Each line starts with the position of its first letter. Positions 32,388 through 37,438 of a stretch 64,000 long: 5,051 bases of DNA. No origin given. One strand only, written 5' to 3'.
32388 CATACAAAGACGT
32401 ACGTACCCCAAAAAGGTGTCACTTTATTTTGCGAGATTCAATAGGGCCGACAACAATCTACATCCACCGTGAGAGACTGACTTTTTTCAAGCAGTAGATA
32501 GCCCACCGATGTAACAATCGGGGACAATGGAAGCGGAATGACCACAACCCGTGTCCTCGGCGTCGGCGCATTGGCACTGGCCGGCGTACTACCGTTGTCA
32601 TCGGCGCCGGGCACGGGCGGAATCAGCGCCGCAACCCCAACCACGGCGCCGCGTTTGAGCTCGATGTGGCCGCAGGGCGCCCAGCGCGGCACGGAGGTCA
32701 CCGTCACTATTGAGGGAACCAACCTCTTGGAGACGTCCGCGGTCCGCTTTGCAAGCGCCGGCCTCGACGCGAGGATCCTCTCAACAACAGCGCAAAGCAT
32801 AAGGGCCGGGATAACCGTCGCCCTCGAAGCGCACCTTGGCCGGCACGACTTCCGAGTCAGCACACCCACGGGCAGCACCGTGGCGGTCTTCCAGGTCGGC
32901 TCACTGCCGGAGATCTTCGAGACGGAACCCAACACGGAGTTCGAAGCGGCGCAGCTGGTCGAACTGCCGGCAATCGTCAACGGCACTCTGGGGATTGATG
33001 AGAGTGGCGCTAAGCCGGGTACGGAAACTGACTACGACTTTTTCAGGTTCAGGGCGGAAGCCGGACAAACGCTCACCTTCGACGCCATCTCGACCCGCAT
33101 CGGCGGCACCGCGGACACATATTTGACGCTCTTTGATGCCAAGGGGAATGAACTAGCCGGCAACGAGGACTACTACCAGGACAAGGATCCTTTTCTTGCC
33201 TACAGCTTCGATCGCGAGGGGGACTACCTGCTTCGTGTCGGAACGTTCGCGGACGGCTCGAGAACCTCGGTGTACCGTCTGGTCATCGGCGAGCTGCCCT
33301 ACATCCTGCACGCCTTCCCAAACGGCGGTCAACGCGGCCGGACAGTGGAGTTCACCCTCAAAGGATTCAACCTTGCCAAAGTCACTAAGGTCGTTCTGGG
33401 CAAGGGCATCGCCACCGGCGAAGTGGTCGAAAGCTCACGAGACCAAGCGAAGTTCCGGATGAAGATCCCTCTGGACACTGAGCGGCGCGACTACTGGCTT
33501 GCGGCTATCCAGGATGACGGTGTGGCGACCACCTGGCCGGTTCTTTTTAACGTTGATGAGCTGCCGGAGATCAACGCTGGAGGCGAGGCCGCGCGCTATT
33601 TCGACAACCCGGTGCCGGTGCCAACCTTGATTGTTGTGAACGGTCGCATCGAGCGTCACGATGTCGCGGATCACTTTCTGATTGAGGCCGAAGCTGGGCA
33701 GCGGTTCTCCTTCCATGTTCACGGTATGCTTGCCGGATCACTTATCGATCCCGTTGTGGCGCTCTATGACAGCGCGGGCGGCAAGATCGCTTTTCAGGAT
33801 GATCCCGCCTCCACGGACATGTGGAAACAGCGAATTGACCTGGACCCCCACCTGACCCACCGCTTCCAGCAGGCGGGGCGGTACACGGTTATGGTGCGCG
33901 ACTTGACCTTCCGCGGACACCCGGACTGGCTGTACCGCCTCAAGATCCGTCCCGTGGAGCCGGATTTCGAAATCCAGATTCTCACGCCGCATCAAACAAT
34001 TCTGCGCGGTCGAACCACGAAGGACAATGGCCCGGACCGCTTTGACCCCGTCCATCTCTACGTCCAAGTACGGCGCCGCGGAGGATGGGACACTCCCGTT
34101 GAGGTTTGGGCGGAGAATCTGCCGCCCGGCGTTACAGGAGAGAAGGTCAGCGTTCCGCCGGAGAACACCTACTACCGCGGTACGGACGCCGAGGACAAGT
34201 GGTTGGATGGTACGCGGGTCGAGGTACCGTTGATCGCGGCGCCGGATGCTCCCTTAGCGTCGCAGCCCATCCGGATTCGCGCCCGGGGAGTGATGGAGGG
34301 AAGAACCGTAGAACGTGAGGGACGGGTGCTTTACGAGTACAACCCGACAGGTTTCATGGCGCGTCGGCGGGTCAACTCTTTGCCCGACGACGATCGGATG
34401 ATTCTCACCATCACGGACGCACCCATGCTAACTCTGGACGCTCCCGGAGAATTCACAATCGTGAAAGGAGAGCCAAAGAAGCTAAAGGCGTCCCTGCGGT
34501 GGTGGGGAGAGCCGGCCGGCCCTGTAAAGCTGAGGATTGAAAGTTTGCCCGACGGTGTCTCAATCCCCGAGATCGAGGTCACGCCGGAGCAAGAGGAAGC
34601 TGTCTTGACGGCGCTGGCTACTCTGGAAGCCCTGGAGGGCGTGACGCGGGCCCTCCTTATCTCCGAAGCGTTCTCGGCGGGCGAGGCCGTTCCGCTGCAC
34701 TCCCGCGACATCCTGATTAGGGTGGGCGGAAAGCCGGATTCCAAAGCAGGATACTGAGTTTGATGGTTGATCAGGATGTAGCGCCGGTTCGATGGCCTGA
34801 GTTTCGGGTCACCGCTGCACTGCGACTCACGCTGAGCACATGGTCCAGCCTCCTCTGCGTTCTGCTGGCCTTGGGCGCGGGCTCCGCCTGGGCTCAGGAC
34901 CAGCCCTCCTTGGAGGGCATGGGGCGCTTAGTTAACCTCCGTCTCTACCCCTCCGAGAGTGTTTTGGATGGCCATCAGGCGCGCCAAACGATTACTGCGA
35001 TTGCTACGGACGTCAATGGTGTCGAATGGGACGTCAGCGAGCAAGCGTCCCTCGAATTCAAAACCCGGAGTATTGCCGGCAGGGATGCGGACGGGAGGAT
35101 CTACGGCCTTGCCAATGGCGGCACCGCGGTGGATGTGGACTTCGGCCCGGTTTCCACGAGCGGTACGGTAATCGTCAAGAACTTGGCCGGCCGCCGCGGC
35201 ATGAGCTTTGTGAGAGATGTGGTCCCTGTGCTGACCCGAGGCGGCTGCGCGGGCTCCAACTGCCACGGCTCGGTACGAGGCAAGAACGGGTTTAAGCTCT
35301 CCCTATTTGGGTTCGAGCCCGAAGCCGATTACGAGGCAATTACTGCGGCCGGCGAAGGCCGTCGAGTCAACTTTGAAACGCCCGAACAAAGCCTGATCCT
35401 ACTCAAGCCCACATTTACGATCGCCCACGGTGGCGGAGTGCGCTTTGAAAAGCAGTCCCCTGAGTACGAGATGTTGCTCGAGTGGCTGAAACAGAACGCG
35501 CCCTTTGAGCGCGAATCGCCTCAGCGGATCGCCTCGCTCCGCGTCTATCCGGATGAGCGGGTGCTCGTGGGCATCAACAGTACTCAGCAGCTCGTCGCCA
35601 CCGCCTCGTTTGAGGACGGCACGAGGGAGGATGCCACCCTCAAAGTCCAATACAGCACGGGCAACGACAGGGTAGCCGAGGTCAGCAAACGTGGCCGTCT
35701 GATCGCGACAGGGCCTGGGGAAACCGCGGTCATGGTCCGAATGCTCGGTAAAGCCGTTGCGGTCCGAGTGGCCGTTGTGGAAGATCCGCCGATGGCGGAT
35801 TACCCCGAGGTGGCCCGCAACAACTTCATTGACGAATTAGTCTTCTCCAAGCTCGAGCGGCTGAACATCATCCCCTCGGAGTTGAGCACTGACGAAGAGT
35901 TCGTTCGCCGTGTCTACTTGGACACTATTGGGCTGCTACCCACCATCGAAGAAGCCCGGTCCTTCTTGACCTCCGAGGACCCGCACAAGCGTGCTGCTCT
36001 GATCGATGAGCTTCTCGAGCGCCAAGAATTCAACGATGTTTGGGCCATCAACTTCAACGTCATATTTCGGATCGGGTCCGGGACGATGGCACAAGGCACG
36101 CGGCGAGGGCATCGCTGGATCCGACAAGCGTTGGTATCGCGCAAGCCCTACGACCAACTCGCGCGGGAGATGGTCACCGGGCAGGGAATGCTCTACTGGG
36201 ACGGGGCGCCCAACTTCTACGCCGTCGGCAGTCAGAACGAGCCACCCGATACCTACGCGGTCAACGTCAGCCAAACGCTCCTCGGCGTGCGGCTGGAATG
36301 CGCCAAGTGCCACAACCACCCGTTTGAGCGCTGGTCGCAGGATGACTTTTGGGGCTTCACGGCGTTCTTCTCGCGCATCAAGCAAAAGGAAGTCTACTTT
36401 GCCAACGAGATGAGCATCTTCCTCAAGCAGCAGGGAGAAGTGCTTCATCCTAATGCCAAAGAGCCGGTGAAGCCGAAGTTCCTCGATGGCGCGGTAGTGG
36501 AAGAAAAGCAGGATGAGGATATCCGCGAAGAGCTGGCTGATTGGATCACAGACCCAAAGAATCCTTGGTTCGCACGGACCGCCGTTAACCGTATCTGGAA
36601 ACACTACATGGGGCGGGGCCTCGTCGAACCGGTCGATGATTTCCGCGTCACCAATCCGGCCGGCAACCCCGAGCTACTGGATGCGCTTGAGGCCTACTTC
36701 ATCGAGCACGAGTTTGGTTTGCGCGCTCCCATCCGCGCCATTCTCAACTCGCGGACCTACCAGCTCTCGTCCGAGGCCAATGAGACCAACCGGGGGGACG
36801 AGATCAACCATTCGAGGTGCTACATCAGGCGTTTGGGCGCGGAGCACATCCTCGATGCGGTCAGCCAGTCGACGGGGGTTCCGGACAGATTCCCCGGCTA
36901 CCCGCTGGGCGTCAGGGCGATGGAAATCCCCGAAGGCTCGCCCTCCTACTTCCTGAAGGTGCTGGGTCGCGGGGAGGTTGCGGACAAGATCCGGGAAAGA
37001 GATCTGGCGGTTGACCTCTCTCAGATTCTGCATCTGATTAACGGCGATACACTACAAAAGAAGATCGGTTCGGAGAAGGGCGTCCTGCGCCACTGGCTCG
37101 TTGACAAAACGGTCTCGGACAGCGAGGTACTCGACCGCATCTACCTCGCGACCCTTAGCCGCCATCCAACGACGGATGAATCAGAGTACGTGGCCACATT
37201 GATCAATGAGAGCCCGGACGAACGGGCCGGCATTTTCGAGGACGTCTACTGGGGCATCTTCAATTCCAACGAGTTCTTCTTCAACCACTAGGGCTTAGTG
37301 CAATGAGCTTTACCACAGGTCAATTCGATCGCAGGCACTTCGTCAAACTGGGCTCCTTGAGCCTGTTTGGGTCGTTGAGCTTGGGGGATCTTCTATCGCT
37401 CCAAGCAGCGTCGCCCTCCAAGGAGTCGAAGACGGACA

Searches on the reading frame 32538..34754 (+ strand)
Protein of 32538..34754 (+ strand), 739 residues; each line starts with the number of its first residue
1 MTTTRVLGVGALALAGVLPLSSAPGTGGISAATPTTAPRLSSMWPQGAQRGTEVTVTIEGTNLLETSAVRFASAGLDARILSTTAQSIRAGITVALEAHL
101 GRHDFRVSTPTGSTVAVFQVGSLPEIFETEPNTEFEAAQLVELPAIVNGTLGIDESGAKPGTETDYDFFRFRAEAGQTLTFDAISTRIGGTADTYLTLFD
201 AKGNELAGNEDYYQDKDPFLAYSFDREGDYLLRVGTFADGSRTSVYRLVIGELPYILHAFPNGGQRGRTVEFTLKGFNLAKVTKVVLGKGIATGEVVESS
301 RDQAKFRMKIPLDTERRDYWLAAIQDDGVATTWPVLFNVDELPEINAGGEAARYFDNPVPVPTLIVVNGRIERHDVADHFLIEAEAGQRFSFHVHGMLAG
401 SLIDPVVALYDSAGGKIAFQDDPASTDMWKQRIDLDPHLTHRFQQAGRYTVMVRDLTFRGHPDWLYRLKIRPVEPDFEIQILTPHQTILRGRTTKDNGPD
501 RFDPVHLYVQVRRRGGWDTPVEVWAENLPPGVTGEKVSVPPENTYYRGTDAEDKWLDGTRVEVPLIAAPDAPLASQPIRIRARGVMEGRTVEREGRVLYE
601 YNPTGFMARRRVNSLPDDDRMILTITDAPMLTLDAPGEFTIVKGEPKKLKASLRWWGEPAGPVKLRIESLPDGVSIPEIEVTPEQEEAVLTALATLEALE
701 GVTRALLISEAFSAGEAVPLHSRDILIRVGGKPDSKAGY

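Call 41: search_protein_families(library=pfam, proteins=[window:32538-34754:+], max_evalue=0.0001)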
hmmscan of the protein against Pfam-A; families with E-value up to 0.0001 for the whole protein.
window:32538-34754:+ (739 aa): 2 families
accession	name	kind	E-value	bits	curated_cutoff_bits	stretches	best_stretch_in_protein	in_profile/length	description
PF04151.21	PPC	-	4.1e-09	37.6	25.9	1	165-234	1-68/70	Bacterial pre-peptidase C-terminal domain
PF09099.16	Qn_am_d_aIII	-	9.7e-08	32.7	22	0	38-118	2-81/82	Quinohemoprotein amine dehydrogenase, alpha subunit domain III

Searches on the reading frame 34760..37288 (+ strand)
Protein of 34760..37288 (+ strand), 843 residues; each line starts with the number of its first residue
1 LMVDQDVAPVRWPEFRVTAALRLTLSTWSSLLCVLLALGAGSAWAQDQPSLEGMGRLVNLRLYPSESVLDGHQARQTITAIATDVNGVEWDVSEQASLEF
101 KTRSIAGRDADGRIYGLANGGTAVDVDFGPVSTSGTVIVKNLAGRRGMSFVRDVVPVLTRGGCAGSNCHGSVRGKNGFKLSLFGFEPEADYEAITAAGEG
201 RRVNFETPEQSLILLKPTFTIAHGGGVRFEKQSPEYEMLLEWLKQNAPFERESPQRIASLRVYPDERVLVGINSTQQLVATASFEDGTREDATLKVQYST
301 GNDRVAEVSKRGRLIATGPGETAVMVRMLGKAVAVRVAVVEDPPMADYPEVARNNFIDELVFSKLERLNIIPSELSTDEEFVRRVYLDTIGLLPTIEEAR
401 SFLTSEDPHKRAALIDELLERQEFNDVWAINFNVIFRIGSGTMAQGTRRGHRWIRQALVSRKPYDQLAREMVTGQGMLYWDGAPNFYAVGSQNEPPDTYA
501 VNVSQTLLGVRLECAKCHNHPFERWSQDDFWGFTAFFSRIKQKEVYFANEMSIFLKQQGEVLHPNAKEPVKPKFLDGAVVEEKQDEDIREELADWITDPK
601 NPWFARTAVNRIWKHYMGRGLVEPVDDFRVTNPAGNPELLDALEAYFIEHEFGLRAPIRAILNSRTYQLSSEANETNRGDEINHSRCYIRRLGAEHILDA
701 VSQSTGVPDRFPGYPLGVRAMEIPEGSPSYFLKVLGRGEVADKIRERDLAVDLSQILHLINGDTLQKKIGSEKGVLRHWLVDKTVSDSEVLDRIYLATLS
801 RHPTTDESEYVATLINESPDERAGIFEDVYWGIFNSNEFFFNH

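Call 41: search_protein_families(library=pfam, proteins=[window:34760-37288:+], max_evalue=0.0001)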
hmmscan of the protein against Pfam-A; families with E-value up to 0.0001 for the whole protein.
window:34760-37288:+ (843 aa): 2 families
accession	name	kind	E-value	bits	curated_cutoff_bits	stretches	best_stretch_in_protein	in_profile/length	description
PF07583.16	PSCyt2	-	2.1e-43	149.2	29.8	1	357-541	2-208/209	Protein of unknown function (DUF1549)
PF07587.16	PSD1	-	4e-40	138.2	28.5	1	589-710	2-127/244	Protein of unknown function (DUF1553)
